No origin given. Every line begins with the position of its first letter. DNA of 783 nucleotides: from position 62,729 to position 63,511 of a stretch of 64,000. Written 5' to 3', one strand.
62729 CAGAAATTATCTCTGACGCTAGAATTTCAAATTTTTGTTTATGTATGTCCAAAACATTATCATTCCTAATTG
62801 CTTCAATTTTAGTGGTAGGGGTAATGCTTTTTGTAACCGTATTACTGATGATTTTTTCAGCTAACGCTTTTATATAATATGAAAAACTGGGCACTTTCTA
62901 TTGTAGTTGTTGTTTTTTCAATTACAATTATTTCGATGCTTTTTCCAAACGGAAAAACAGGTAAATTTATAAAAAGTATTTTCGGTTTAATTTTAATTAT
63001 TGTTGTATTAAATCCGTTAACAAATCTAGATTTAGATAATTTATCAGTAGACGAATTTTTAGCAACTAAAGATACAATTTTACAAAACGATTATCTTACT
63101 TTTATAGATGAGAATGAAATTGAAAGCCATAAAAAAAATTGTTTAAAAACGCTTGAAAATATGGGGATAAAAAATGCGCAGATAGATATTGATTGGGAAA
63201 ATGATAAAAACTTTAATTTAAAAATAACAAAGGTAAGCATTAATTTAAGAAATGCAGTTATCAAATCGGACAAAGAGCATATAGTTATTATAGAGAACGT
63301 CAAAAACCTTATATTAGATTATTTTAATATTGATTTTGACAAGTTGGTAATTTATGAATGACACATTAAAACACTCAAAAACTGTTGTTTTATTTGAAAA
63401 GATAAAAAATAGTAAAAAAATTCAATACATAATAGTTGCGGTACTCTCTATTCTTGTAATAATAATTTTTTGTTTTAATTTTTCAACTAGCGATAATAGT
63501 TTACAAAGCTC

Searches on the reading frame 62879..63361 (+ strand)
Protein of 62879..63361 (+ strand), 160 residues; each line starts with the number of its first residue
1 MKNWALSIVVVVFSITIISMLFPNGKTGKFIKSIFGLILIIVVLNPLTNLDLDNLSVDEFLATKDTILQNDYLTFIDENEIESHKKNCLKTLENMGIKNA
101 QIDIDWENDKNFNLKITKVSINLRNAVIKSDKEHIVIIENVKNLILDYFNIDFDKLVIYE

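Call 11: search_protein_families(library=phrogs, proteins=[window:62879-63361:+], max_evalue=0.00001)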
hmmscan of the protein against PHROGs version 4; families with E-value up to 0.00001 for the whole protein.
window:62879-63361:+ (160 aa): 0 families

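Call 69: search_protein_families(library=pfam, proteins=[window:62879-63361:+], max_evalue=0.01)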
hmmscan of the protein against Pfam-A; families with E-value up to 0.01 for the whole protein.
window:62879-63361:+ (160 aa): 1 family
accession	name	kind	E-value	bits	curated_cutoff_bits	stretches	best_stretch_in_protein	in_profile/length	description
PF09581.16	Spore_III_AF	-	2.4e-11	44.4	28.3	1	9-140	1-144/185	Stage III sporulation protein AF (Spore_III_AF)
